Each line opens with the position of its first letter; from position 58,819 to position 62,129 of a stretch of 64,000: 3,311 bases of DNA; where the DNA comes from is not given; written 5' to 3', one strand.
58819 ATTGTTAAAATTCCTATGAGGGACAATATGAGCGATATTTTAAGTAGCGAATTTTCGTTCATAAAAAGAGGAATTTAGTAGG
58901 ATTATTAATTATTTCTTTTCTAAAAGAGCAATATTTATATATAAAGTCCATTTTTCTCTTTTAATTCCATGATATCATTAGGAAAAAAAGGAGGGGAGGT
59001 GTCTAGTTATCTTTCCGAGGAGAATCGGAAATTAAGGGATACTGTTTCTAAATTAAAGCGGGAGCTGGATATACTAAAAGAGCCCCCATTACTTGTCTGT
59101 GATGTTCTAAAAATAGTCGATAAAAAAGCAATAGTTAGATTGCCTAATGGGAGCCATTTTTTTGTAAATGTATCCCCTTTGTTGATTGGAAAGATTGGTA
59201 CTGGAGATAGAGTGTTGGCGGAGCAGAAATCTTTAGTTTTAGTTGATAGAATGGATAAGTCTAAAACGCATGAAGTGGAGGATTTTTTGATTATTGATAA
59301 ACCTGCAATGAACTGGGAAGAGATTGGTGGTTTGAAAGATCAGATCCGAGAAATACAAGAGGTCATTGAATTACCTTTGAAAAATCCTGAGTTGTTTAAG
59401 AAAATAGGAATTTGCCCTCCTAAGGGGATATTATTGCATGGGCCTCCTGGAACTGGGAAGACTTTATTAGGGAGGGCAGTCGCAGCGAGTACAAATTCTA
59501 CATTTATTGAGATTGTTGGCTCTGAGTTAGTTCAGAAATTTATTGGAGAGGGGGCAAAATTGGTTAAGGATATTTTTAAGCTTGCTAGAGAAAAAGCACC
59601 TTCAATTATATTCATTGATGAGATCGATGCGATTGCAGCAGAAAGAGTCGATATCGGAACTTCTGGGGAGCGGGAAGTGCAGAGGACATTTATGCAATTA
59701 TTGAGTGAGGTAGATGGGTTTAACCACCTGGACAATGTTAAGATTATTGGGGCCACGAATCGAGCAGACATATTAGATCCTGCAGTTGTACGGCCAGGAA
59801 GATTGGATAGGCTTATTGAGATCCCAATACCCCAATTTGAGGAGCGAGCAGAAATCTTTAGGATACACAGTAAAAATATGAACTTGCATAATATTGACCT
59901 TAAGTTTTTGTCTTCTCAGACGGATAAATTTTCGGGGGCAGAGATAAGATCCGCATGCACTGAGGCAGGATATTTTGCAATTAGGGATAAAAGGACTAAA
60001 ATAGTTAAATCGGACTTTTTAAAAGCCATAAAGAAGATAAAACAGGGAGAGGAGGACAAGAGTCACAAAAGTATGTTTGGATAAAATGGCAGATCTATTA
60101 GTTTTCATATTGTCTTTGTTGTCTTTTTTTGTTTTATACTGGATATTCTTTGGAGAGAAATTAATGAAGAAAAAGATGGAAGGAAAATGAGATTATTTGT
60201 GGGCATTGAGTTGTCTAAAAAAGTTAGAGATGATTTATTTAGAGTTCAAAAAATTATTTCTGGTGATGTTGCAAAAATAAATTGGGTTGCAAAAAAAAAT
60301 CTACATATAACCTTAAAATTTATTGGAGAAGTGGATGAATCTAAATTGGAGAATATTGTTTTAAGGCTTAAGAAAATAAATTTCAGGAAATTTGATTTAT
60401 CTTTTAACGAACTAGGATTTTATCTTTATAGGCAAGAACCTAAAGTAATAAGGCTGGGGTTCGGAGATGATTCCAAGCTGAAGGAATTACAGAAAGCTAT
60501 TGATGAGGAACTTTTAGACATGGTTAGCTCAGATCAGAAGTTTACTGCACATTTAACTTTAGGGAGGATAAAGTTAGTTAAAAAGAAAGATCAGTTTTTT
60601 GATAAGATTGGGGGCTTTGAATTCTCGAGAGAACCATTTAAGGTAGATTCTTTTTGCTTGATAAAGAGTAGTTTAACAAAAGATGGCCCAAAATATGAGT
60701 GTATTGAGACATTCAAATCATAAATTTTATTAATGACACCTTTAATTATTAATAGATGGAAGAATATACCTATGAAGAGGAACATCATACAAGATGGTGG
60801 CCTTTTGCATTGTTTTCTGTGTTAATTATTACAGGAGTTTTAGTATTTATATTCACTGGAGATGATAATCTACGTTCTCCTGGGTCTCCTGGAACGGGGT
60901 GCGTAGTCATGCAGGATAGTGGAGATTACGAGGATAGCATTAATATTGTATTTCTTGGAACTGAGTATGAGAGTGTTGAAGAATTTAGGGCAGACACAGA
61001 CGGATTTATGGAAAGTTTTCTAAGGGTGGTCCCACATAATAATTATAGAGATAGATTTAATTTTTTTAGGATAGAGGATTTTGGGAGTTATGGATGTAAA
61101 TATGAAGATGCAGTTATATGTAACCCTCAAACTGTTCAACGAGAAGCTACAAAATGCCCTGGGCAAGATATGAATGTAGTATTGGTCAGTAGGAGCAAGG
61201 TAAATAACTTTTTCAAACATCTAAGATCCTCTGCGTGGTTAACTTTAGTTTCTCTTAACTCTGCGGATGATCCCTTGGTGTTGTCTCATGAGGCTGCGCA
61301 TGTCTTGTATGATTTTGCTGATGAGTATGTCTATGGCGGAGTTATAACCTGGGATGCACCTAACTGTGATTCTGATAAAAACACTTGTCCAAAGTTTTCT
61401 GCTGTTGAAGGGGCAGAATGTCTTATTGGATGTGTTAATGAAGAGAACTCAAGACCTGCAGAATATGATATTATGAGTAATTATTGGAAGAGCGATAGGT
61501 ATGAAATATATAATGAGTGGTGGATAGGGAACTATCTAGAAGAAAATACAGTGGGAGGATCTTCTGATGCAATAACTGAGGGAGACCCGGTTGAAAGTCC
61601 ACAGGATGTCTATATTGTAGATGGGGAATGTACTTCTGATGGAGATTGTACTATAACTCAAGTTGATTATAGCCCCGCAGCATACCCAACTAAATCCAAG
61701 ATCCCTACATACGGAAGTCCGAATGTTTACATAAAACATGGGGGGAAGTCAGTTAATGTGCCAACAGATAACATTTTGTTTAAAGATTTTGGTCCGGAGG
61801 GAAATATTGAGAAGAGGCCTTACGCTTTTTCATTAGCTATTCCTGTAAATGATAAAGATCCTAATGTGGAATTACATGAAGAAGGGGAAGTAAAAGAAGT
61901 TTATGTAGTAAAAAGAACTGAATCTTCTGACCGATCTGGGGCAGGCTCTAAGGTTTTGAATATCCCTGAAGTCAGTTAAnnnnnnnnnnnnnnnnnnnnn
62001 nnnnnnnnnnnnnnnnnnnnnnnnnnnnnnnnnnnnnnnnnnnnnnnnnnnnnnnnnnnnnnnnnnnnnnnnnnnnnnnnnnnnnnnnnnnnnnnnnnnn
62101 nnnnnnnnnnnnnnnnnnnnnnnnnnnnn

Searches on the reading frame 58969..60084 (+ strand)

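Call 30: search_protein_families(library=pfam, proteins=[window:58969-60084:+], max_evalue=0.001)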
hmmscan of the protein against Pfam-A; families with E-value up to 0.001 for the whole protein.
window:58969-60084:+ (371 aa): 8 families
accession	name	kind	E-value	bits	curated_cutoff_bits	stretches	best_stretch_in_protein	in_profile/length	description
PF00004.35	AAA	-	2e-42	145.1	21.2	1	154-286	1-130/131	ATPase family associated with various cellular activities (AAA)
PF17862.7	AAA_lid_3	-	5.6e-11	42.2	27.2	1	308-351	1-44/45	AAA+ lid domain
PF07724.20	AAA_2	-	8.8e-07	29.5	27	1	154-246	6-100/166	AAA domain (Cdc48 subfamily)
PF07728.20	AAA_5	-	4e-06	27.3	22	1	154-267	2-125/139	AAA domain (dynein-related subfamily)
PF16450.11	Prot_ATP_ID_OB_C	-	1.7e-05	25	23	1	43-94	1-54/56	Proteasomal ATPase OB C-terminal domain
PF13191.12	AAA_16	-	8.2e-05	23.6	32.6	0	151-178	24-51/167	AAA ATPase domain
PF13401.12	AAA_22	-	0.00041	21.1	27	0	154-181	8-38/130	AAA domain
PF05496.18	RuvB_N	-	0.00051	20.3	27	0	154-224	36-98/159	Holliday junction DNA helicase RuvB P-loop domain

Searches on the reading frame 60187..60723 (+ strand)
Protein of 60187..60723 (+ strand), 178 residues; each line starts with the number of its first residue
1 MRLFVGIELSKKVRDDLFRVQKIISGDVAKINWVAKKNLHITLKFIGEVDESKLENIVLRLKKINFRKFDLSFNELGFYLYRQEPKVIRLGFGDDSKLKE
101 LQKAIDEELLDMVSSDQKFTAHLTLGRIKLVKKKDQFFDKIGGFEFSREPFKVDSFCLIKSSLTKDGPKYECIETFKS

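Call 30: search_protein_families(library=pfam, proteins=[window:60187-60723:+], max_evalue=0.001)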
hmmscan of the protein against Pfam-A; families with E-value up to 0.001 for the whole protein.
window:60187-60723:+ (178 aa): 2 families
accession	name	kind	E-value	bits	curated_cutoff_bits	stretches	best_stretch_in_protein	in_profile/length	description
PF02834.22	LigT_PEase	-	2.2e-24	85.9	23.3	2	7-87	1-85/87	LigT like Phosphoesterase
PF13563.12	2_5_RNA_ligase2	-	2.2e-11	44.5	27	1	34-161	21-148/152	2'-5' RNA ligase superfamily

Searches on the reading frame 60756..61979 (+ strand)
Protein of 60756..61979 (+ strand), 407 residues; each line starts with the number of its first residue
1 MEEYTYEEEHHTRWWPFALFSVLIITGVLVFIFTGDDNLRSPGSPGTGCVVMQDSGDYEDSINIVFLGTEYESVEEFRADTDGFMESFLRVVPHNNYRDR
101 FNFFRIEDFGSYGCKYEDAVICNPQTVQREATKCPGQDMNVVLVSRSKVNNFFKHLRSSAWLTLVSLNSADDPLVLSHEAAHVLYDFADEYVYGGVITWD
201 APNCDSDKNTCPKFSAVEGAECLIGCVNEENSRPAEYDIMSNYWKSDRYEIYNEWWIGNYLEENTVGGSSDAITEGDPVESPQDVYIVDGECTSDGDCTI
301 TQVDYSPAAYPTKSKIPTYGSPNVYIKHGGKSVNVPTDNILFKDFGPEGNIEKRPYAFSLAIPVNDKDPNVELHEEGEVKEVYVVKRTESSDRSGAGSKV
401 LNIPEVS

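Call 30: search_protein_families(library=pfam, proteins=[window:60756-61979:+], max_evalue=0.001)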
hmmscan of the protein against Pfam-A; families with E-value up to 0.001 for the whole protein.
window:60756-61979:+ (407 aa): 1 family
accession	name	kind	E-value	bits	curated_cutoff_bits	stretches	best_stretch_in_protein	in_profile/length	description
PF09471.16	Peptidase_M64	-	4.1e-05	23.3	26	0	124-199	98-168/302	IgA Peptidase M64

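Call 41: find_encoding_contigs(protein=window:60756-61979:+, flank=10000, max_places=3)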
Protein window:60756-61979:+ (407 aa): 9 contigs read that carry it; 3 places shown.
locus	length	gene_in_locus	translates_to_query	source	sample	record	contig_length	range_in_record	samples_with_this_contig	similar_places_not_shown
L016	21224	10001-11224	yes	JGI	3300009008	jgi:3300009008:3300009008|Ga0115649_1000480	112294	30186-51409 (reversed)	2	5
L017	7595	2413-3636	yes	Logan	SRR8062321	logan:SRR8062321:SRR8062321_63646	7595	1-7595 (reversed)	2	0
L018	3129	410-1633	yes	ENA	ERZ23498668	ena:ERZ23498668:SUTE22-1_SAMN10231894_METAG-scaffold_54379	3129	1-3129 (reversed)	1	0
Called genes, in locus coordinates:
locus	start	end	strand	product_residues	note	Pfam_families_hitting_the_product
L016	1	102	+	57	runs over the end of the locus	-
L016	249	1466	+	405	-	PF01637:ATPase_2, PF13191:AAA_16, PF24883:NPHP3_N (faint), PF00004:AAA, PF13401:AAA_22, PF22606:Cdc6-ORC-like_ATPase_lid (faint), PF22703:Cdc6_lid, PF09079:WHD_Cdc6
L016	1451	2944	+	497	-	PF00149:Metallophos, PF04042:DNA_pol_E_B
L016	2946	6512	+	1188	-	PF03833:PolC_DP2_N, PF24844:PolC_DP2_central, PF24846:PolC_DP2_cat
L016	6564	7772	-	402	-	PF01970:TctA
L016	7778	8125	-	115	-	PF01336:tRNA_anti-codon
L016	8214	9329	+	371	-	PF16450:Prot_ATP_ID_OB_C (faint), PF07724:AAA_2 (weak), PF00004:AAA, PF07728:AAA_5 (weak), PF17862:AAA_lid_3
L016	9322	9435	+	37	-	-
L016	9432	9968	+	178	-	PF02834:LigT_PEase, PF13563:2_5_RNA_ligase2, PF02834:LigT_PEase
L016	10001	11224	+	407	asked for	-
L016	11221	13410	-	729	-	PF00270:DEAD, PF04851:ResIII, PF18766:SWI2_SNF2 (weak), PF21210:RNA_helicase_helical, PF00271:Helicase_C, PF02732:ERCC4, PF12826:HHH_2, PF14520:HHH_5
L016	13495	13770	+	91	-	-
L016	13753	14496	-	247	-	-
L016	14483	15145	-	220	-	PF01963:TraB_PrgY_gumN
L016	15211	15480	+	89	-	-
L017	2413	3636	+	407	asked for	-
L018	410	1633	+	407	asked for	-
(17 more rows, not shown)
